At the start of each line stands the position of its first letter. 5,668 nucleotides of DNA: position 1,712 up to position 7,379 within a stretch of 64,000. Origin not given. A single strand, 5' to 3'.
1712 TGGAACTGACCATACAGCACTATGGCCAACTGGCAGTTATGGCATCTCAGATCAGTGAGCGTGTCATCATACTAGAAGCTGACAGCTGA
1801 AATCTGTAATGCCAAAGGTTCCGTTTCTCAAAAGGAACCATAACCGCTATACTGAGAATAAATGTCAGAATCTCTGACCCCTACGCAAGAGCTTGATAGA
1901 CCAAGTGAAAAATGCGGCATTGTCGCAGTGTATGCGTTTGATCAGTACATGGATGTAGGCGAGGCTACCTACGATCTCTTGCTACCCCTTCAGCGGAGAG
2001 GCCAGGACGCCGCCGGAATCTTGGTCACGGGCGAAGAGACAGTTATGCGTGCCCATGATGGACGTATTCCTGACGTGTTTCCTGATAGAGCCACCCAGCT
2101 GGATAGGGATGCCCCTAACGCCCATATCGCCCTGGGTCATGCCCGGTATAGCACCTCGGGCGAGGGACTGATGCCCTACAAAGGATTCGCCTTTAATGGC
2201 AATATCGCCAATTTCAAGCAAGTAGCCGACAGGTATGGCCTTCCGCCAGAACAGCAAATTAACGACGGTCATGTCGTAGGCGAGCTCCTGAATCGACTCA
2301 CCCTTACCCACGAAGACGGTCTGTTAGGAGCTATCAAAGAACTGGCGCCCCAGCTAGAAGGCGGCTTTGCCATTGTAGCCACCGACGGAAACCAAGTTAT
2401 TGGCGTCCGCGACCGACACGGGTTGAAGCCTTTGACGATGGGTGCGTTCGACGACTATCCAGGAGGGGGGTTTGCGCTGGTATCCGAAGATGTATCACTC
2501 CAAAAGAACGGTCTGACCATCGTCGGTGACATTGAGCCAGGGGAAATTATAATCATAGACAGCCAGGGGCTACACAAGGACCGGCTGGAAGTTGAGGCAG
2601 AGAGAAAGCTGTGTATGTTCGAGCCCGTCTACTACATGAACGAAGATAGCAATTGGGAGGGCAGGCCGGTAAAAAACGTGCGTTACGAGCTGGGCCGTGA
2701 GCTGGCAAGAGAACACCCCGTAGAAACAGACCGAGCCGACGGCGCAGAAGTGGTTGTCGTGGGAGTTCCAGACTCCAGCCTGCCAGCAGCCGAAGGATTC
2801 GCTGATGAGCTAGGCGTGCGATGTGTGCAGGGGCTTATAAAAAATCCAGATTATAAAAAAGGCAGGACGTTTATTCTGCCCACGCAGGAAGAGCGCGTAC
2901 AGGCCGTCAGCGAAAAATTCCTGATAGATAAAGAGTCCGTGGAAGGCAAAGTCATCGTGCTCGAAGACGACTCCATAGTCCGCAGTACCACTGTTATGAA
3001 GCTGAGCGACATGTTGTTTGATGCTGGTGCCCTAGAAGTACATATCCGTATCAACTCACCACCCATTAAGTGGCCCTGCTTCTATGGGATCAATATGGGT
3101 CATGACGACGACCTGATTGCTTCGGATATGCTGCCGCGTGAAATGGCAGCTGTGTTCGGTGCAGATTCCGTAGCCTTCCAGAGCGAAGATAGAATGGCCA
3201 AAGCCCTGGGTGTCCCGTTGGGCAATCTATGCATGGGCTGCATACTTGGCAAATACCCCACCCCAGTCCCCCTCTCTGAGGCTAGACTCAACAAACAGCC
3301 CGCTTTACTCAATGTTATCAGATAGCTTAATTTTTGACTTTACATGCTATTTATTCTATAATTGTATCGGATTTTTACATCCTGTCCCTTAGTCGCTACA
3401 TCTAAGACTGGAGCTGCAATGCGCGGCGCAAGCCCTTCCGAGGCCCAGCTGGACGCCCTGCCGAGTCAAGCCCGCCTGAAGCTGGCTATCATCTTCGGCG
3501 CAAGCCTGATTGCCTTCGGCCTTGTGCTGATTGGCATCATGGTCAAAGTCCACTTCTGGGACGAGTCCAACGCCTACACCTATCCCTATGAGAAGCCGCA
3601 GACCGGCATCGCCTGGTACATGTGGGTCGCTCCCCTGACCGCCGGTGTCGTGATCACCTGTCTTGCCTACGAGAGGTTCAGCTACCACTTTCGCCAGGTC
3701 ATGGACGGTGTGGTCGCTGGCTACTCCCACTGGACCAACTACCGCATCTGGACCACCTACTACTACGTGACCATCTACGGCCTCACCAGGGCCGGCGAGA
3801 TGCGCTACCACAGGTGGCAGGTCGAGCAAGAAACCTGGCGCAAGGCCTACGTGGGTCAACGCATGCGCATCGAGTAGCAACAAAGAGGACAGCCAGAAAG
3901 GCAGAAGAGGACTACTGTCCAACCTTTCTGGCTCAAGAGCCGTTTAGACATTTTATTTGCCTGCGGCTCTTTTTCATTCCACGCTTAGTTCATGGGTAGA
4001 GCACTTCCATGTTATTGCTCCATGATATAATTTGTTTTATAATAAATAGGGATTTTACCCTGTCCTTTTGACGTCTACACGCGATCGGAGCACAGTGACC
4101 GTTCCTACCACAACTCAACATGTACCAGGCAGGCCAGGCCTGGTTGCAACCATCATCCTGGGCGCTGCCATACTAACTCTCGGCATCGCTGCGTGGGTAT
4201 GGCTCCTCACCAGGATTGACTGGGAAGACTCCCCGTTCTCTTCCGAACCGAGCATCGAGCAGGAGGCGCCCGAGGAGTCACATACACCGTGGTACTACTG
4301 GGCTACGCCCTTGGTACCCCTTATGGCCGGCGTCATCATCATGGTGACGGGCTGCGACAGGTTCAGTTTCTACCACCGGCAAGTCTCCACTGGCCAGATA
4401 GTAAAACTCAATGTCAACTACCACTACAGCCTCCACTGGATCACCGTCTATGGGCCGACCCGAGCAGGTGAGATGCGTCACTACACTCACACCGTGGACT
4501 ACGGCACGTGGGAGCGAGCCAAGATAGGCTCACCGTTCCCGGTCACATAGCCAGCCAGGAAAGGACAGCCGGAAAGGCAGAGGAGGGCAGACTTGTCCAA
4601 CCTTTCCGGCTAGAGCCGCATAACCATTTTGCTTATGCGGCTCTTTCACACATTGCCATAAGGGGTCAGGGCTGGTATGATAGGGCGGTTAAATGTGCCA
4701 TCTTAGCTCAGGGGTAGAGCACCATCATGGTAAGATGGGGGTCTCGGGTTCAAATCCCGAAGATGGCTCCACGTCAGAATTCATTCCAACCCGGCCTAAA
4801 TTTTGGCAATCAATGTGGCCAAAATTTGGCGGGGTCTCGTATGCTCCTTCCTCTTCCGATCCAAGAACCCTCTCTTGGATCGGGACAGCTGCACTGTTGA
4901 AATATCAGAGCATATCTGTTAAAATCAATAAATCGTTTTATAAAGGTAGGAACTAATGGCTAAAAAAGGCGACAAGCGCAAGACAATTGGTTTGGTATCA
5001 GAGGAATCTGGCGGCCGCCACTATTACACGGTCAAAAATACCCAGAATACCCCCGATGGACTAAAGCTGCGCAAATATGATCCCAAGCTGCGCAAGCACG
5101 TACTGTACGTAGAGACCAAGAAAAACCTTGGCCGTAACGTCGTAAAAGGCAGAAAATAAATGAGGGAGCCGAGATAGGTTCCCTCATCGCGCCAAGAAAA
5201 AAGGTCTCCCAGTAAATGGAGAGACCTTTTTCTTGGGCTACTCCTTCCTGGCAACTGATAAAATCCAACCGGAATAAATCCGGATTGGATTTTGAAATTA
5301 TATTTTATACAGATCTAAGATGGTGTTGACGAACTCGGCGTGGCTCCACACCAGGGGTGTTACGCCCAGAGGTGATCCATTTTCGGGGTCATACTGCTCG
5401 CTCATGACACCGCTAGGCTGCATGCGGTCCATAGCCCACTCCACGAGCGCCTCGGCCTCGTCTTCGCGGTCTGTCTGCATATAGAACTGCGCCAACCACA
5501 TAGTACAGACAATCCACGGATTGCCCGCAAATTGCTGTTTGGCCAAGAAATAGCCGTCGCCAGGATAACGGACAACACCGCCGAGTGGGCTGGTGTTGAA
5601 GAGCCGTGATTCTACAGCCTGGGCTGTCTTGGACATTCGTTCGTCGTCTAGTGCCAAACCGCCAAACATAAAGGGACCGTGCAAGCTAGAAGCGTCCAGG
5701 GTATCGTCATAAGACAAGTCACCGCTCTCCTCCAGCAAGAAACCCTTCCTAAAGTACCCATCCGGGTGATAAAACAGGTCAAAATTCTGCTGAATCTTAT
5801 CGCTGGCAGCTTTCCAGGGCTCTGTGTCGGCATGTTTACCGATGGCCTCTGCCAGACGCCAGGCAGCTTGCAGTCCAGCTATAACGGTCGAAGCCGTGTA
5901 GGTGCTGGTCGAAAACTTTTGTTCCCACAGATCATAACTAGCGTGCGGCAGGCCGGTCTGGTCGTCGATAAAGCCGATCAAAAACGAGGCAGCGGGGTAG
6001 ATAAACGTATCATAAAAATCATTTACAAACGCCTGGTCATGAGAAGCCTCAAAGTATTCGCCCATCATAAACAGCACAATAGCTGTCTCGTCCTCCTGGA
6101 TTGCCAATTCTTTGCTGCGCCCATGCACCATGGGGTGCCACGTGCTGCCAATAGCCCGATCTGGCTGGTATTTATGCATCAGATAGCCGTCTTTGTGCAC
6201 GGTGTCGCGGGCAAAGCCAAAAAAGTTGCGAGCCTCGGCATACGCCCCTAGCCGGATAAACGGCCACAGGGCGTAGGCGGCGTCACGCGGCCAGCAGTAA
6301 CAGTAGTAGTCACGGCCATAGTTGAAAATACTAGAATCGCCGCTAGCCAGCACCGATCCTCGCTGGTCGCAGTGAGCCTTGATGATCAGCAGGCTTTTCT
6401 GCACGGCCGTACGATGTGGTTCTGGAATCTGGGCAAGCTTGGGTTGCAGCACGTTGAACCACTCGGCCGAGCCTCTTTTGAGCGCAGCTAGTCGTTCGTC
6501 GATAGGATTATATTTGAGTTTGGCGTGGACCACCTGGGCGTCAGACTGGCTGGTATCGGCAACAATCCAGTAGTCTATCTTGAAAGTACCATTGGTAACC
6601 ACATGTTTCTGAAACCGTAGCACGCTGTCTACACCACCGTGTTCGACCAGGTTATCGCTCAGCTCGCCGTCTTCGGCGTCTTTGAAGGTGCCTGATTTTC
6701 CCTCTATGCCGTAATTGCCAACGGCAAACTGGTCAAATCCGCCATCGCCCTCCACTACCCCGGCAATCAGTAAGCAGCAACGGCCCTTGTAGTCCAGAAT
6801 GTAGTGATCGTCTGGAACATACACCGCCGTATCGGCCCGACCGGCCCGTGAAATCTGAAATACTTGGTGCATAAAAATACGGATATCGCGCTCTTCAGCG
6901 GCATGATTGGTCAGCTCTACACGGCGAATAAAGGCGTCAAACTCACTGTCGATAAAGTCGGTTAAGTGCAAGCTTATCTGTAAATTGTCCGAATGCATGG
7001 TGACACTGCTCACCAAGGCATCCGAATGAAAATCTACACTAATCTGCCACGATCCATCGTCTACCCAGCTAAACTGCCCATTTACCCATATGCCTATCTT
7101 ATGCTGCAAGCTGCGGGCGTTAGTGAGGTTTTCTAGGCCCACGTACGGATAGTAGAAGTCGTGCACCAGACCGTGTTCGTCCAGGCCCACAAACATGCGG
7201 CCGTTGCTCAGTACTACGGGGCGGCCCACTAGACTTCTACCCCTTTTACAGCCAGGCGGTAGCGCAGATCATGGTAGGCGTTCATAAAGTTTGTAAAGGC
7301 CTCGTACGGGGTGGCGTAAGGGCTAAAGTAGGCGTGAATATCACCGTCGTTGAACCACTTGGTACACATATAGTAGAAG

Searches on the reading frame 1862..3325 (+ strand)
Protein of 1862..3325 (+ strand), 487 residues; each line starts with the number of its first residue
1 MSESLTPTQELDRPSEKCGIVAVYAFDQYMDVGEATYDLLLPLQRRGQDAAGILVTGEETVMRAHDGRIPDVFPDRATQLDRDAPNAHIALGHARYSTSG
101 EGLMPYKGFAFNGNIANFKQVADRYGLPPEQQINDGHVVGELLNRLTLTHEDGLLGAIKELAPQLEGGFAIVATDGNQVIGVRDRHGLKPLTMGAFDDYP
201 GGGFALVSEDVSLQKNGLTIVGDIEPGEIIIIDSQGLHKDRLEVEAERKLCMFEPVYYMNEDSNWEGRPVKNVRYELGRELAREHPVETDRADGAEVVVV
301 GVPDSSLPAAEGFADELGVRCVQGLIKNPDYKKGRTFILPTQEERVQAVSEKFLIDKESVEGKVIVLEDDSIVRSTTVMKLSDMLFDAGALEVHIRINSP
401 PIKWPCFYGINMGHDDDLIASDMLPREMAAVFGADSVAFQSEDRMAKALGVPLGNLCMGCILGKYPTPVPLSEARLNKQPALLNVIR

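Call 17: search_protein_families(library=pfam, proteins=[window:1862-3325:+], max_evalue=0.00001)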
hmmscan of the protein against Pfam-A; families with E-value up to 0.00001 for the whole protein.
window:1862-3325:+ (487 aa): 2 families
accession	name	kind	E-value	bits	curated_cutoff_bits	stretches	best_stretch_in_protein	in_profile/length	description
PF13522.11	GATase_6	-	3.4e-07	30.8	27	1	87-195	10-120/130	Glutamine amidotransferase domain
PF13537.11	GATase_7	-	4.9e-07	30.2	25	1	109-213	26-121/123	Glutamine amidotransferase domain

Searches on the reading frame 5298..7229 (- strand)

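Call 17: search_protein_families(library=pfam, proteins=[window:5298-7229:-], max_evalue=0.00001)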
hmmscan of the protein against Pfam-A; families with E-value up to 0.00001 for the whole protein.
window:5298-7229:- (643 aa): 1 family
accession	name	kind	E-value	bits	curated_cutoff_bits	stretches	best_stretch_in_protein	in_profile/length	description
PF00723.27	Glyco_hydro_15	-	1.3e-29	103.9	22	1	271-586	2-332/427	Glycosyl hydrolases family 15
